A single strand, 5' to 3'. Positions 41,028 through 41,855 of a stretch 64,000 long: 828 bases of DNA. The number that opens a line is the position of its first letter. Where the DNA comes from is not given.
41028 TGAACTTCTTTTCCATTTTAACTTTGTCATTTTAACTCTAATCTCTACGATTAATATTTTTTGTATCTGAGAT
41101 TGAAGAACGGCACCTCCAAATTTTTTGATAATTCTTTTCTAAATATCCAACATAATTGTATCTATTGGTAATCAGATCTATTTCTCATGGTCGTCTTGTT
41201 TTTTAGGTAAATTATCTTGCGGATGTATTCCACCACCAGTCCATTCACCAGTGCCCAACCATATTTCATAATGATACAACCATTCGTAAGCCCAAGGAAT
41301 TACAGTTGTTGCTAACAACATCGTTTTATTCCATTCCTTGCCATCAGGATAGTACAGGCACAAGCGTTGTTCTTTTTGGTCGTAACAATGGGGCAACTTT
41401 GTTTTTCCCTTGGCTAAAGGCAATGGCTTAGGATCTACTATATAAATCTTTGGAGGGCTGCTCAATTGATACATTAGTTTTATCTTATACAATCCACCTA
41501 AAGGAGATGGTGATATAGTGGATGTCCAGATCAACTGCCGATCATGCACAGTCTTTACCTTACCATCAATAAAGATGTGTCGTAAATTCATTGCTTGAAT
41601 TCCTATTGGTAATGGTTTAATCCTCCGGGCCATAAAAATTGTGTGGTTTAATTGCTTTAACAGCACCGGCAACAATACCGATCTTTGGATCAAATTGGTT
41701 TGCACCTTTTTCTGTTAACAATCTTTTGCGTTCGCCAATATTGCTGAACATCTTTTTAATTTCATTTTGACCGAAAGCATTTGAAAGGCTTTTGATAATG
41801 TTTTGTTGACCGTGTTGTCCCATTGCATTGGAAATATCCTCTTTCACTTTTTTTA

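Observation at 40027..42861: Cyclase / stand-alone E2-like / patatin operon: an E2-only CBASS-like system in a Bacteroidota defence island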

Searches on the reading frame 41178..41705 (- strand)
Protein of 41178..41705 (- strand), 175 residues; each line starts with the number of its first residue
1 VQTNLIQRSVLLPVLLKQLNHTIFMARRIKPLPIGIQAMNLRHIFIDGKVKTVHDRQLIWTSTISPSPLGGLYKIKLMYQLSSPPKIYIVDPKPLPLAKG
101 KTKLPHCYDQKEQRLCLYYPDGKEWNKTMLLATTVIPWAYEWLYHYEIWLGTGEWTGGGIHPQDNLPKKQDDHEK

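Call 3: search_protein_families(library=pfam, proteins=[window:41178-41705:-], max_evalue=0.1)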
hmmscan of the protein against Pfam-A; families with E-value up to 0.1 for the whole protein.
window:41178-41705:- (175 aa): 0 families

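Call 4: search_protein_families(library=padloc, proteins=[window:41178-41705:-], max_evalue=0.1)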
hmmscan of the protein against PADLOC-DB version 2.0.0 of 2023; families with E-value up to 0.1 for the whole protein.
window:41178-41705:- (175 aa): 10 families
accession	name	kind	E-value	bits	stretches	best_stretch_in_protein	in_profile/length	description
PDLC00863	E2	-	6.1e-53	176.9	1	28-169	5-146/149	E2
PDLC00864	E2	-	2.2e-49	165.4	1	28-170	6-149/153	E2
PDLC00876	E2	-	1e-39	133.7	1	31-173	9-147/158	E2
PDLC00873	E2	-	1.4e-37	126.1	1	59-164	2-106/110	E2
PDLC00877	E2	-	2.9e-34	116.2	1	30-169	4-147/150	E2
PDLC00866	E2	-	2.1e-28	96.2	1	98-164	8-79/82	E2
PDLC00858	E2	-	8.2e-28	95.4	1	25-165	6-137/148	E2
PDLC00862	E2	-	3.7e-22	77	1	50-159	44-144/150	E2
PDLC00816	Cyclase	-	7.2e-19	66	1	52-158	438-538/542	oligonucleotide-cyclase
PDLC00857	E1-E2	-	0.055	9.9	1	111-144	100-132/589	E1-E2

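Call 6: search_protein_families(library=ncbifam, proteins=[window:41178-41633:-], max_evalue=0.01)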
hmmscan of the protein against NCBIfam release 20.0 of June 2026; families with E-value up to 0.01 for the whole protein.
window:41178-41633:- (151 aa): 0 families

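Call 13: search_solved_structures(query=window:41178-41633:-, max_evalue=1, show_alignments=3)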
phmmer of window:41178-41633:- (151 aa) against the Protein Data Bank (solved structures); distinct sequences matched with E-value up to 1: 1.
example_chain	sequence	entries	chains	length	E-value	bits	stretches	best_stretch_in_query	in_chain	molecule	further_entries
8hsb_B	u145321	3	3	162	4.7e-23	85.2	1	6-142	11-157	Type VI secretion protein | E2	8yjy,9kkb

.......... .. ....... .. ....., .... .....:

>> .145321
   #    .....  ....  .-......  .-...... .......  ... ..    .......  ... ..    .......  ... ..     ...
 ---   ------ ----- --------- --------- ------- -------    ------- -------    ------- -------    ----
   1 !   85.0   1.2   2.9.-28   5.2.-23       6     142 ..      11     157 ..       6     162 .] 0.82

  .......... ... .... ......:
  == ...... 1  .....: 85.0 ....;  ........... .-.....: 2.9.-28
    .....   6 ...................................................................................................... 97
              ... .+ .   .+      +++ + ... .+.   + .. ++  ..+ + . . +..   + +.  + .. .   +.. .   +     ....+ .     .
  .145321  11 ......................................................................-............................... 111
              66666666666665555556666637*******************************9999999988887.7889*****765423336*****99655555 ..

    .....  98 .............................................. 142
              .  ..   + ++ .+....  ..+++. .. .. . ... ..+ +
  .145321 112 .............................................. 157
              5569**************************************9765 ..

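Call 23: find_homologous_proteins(query=window:41178-41633:-, max_evalue=0.00001)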
Query window:41178-41633:- (151 aa): 176 proteins with E <= 0.00001 among 179 candidates; the best 120 are listed.
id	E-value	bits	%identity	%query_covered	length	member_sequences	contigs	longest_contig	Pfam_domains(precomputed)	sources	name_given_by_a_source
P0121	8.8e-84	297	79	100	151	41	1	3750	PF26395.1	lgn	-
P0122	2.7e-83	296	80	100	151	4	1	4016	PF26395.1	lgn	-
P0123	6.9e-83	295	79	99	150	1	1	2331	PF26395.1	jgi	jgi:hypothetical protein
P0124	3.8e-82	292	76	100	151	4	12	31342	PF26395.1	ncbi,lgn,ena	-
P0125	5.8e-82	292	79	99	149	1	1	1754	PF26395.1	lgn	-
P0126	5.9e-82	292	77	100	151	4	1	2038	PF26395.1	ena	-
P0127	1.9e-81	290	76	100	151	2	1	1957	PF26395.1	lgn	-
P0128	5.6e-80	285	75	100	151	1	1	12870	PF26395.1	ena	-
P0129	3.4e-79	283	74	100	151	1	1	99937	PF26395.1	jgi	jgi:hypothetical protein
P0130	1.1e-78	281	75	99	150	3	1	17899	PF26395.1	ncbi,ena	-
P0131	1.8e-78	280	76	99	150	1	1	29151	PF26395.1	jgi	jgi:hypothetical protein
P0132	2.2e-78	280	75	99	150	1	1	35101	PF26395.1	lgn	-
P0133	9.8e-78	278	74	99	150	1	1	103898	PF26395.1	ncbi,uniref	ncbi:hypothetical protein [Pontibacter chitinilyticus]|uniref:hypothetical protein n=1 Tax=Pontibact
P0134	2.9e-75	270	72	99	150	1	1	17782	PF26395.1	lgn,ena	-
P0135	1.8e-74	267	79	90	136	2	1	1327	PF26395.1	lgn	-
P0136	2.6e-74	267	73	99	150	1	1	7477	PF26395.1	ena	-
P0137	2.0e-69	251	68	97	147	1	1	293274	PF26395.1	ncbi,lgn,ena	-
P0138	2.2e-67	244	65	100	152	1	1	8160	PF26395.1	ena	-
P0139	5.9e-67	243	69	95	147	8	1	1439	PF26395.1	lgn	-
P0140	9.1e-65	236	67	97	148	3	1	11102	PF26395.1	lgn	-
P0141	7.9e-64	233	68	97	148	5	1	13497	PF26395.1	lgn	-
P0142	3.3e-63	231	65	97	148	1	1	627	PF26395.1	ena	-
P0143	4.3e-63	230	65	97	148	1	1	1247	PF26395.1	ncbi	-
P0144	5.7e-63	230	67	91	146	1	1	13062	PF26395.1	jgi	jgi:hypothetical protein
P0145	8.9e-63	229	67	95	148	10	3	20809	PF26395.1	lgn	-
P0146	1.0e-62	229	65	97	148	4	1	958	PF26395.1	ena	-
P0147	3.4e-62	227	65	97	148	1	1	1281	PF26395.1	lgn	-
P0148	3.5e-62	227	62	100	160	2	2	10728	PF26395.1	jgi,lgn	jgi:hypothetical protein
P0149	4.1e-62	227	66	95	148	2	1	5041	PF26395.1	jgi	-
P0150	9.3e-62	226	65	93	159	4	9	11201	PF26395.1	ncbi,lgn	-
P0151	1.5e-61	225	67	91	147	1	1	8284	PF26395.1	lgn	-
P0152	2.3e-61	225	63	95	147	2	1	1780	PF26395.1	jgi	jgi:hypothetical protein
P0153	4.6e-61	224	65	96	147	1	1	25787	PF26395.1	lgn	-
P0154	6.3e-61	223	61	95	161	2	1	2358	PF26395.1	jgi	jgi:hypothetical protein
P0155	2.8e-60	221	65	95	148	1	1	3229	PF26395.1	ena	-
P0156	1.3e-59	219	61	96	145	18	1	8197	PF26395.1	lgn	-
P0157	4.5e-59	217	61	97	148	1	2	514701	PF26395.1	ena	-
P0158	6.2e-59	217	62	97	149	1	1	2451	PF26395.1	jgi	-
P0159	1.1e-58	216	63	95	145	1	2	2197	PF26395.1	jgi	jgi:hypothetical protein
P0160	2.3e-58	215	63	96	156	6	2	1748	PF26395.1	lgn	-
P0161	3.3e-58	214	62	95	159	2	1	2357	PF26395.1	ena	-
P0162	3.3e-58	214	60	97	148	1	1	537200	PF26395.1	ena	-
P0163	4.6e-58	214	66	91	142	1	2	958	PF26395.1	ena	-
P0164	6.4e-58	213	60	98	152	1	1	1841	PF26395.1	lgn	-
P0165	2.4e-57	211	61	93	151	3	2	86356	PF26395.1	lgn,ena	-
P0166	4.1e-57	211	58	95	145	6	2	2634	PF26395.1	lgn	-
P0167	6.0e-57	210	59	100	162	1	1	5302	PF26395.1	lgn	-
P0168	7.2e-57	210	61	96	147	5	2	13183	PF26395.1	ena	-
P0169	1.2e-56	209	59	97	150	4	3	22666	PF26395.1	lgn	-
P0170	1.2e-56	209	59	98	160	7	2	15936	PF26395.1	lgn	-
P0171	1.9e-56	209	60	97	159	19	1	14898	PF26395.1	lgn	-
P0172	1.9e-56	209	64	91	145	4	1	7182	PF26395.1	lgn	-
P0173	2.3e-56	208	60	83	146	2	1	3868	PF26395.1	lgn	-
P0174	5.5e-56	207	60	95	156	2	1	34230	PF26395.1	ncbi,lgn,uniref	ncbi:hypothetical protein [Flavobacterium sp.]|uniref:hypothetical protein n=1 Tax=Flavobacterium sp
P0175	5.7e-56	207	59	91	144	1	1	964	PF26395.1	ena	-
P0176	1.7e-55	205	62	91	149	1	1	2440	PF26395.1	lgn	-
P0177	2.3e-55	205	60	93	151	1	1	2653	PF26395.1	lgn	-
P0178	4.4e-55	204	62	89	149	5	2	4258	PF26395.1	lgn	-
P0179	5.6e-55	204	63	89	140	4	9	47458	PF26395.1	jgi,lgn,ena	jgi:hypothetical protein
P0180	5.7e-55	204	59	91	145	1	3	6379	PF26395.1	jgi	jgi:hypothetical protein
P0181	1.2e-54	203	61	89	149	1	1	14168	PF26395.1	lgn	-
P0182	1.7e-54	202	59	96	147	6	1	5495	PF26395.1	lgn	-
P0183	5.4e-54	201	60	89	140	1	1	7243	PF26395.1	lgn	-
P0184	9.2e-54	200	64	88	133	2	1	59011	PF26395.1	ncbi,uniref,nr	ncbi:hypothetical protein [Ferruginibacter sp.]|uniref:hypothetical protein n=1 Tax=Ferruginibacter 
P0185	1.5e-53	199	57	93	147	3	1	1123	PF26395.1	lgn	-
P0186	1.6e-53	199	60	97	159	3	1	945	PF26395.1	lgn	-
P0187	2.3e-53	199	58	98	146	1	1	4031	PF26395.1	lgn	-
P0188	2.3e-53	199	56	95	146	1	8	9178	PF26395.1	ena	-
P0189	2.4e-53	198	57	98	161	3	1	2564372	PF26395.1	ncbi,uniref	ncbi:hypothetical protein [Dyadobacter sp. 22481]|uniref:hypothetical protein n=1 Tax=Dyadobacter sp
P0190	4.2e-52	194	57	97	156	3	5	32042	PF26395.1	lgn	-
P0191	5.8e-52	194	57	83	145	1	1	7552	PF26395.1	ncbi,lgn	-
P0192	9.9e-52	193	57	95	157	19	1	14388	PF26395.1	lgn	-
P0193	1.1e-51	193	58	93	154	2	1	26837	PF26395.1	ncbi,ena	-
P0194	1.1e-51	193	64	87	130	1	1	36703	PF26395.1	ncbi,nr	ncbi:MAG: hypothetical protein HY062_14360 [Bacteroidetes bacterium]|nr:hypothetical protein [Bacter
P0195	1.6e-51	193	56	98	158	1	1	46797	PF26395.1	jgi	jgi:hypothetical protein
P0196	6.4e-51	191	60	91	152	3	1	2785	PF26395.1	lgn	-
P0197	2.2e-50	189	54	91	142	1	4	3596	PF26395.1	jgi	jgi:hypothetical protein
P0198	1.2e-49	186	55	95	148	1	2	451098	PF26395.1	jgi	jgi:hypothetical protein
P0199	1.7e-49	186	59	83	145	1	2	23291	PF26395.1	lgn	-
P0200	3.2e-49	185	55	81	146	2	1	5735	PF26395.1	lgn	-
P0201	3.5e-49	185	58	96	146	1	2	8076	PF26395.1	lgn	-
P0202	1.9e-48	183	59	89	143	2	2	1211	PF26395.1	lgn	-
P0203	4.4e-48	181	56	91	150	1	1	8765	PF26395.1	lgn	-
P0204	6.3e-48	181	56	95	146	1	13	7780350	PF26395.1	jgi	jgi:hypothetical protein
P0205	1.0e-47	180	53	97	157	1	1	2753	PF26395.1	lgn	-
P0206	1.4e-47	180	55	95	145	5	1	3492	PF26395.1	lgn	-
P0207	2.1e-47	179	54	91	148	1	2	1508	PF26395.1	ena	-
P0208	6.4e-47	178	54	86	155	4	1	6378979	PF26395.1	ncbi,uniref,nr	ncbi:hypothetical protein [Algoriphagus sp. Y33]|uniref:hypothetical protein n=1 Tax=Algoriphagus sp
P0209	1.2e-46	177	55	91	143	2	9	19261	PF26395.1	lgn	-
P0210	3.4e-46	175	57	90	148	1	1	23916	PF26395.1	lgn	-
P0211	1.8e-45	173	52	91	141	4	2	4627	PF26395.1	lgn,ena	-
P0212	5.3e-45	171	54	89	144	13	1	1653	PF26395.1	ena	-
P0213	6.3e-45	171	60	71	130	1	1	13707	PF26395.1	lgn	-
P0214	7.7e-45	171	51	95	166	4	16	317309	PF26395.1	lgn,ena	-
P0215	4.4e-44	168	54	91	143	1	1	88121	PF26395.1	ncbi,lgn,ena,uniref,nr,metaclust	ncbi:hypothetical protein [Mucilaginibacter sp. NFR10]|uniref:hypothetical protein n=1 Tax=Mucilagin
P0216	8.6e-44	167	49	98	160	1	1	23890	PF26395.1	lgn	-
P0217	5.2e-43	165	52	97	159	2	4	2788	PF26395.1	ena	-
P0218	1.3e-42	164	52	92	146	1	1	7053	PF26395.1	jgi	jgi:hypothetical protein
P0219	1.7e-42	163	52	89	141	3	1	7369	PF26395.1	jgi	-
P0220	1.8e-42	163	51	95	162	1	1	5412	PF26395.1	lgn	-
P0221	2.2e-41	160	52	93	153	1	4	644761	PF26395.1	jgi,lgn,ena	-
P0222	3.8e-41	159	55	83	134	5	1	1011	PF26395.1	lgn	-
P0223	4.9e-41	158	74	59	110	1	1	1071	PF26395.1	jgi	jgi:hypothetical protein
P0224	1.3e-40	157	51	89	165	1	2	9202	PF26395.1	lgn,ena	-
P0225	2.8e-40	156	47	95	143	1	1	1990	PF26395.1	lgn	-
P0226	3.6e-40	156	50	92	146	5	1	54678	PF26395.1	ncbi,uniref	ncbi:hypothetical protein [Chryseobacterium sp. sg2396]|uniref:hypothetical protein n=1 Tax=Chryseob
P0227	8.5e-40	154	50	87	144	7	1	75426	PF26395.1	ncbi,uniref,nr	ncbi:hypothetical protein [Myroides odoratimimus]|uniref:hypothetical protein n=1 Tax=Myroides odora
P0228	1.8e-39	153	50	91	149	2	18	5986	PF26395.1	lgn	-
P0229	3.3e-39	152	49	93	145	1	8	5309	PF26395.1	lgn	-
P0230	9.7e-39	151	49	91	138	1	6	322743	PF26395.1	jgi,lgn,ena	-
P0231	2.5e-38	150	49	90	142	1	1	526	PF26395.1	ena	-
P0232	2.9e-38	149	47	91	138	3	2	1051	PF26395.1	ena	-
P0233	3.2e-38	149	51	85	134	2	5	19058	PF26395.1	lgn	-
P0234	4.9e-38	149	45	91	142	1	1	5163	PF26395.1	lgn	-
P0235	1.7e-37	147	47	88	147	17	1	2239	PF26395.1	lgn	-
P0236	2.7e-37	146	51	91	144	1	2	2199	PF26395.1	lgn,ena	-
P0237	3.9e-37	146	56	75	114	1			PF26395.1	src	-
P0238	4.7e-37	145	48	91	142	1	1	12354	PF26395.1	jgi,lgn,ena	-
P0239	5.9e-37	145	49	89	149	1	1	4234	PF26395.1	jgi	jgi:hypothetical protein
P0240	9.0e-37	145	50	89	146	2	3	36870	PF26395.1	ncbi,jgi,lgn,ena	-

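Call 32: predict_structure(alignment_id=A1)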
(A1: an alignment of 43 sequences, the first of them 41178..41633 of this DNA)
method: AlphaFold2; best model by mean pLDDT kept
length: 151 residues; sequences in the alignment: 43
mean_pLDDT: 84.7   pTM: 0.78
mean pLDDT of the five models: 84.7, 84.4, 83.3, 82.3, 82.1
residues with pLDDT >= 90: 101; 70-90: 22; 50-70: 11; < 50: 17
segments of 3 or more residues with pLDDT < 50: 138-151
pLDDT, mean of each block of 10 residues (from residue 1): 72 95 94 95 94 93 96 95 92 68 90 93 94 63 42 34
secondary structure, 60 per line:
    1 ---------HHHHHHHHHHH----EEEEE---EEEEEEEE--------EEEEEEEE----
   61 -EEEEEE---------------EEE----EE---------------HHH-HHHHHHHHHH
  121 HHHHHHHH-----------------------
elements in order: H10-20 E25-29 E33-40 E49-56 E62-67 E83-85 H111-128

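Call 37: fold_search(model_id=the predicted structure, library=pdb)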
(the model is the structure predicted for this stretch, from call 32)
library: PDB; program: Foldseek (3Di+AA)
matches with E <= 10: 420; with E <= 0.001: 2
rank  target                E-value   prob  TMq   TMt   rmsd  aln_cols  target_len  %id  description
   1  8yjy_B                5.7e-09  1.00  0.77  0.74   3.8       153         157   33  Cryo-EM Structure of CdnG-E2 complex from Serratia marcescens (released 2024-05-01)
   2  8hsb_B                5.7e-09  1.00  0.71  0.68   4.1       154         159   35  Cryo-EM Structure of CdnG-E2 complex from Serratia marcescens (UltrAuFoil) (released 2024-05-01)
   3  8x7k_K                3.7e-02  0.94  0.40  0.41   6.1       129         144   12  Cryo-EM structures of RNF168/UbcH5c-Ub in complex with H2AK13Ub nucleosomes determined by activity-based chemical trap (released 2024-08-07)
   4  8grq_N                9.5e-02  0.75  0.38  0.39   5.9       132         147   14  Cryo-EM structure of BRCA1/BARD1 bound to H2AK127-UbcH5c-Ub nucleosome (released 2023-04-12)
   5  9gn8                  1.0e-01  0.69  0.41  0.38   9.7       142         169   13  Crystal Structure of UFC1 E149D (released 2025-05-07)
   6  9gmm                  1.0e-01  0.63  0.38  0.36   8.8       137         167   11  Crystal Structure of UFC1 T106I (released 2025-05-07)
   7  9i9m                  1.2e-01  0.72  0.39  0.37   6.4       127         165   13  Crystal structure of chimeric UFC1, TAK MotiF replaced with HPN motif of other E2 proteins (released 2025-05-07)
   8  6d6i_B                1.3e-01  0.77  0.38  0.41   6.4       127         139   19  Ube2V1 in complex with ubiquitin variant Ubv.V1.1 and Ube2N/Ubc13 (released 2019-07-17)
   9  2f0r_A                1.4e-01  0.80  0.42  0.44   6.4       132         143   17  Crystallographic structure of human Tsg101 UEV domain (released 2006-03-28)
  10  9glh                  1.4e-01  0.63  0.39  0.36   6.2       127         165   13  Crystal Structure of UFC1 T106S (released 2025-05-07)
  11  9gmn                  1.7e-01  0.60  0.39  0.37   6.2       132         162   11  Crystal Structure of UFC1 T106V (released 2025-05-07)
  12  9gln                  1.8e-01  0.54  0.39  0.37   6.2       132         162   11  Crystal Structure of UFC1 C116E (released 2025-05-07)
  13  9i9o                  2.0e-01  0.54  0.40  0.37   9.9       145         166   12  Crystal Structure of UFC1 K108M (released 2025-05-07)
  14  9glp                  2.0e-01  0.51  0.38  0.36   6.2       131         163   10  Crystal Structure of UFC1 C116E&T106I (released 2025-05-07)
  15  2z6p                  2.2e-01  0.47  0.38  0.36   6.2       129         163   12  Crystal Structure of the Ufc1, Ufm1 conjugating enzyme 1 (released 2007-09-25)
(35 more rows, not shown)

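Call 61: search_protein_families(library=phrogs, proteins=[window:41178-41633:-], max_evalue=0.01)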
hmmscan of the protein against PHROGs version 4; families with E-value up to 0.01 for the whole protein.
window:41178-41633:- (151 aa): 0 families
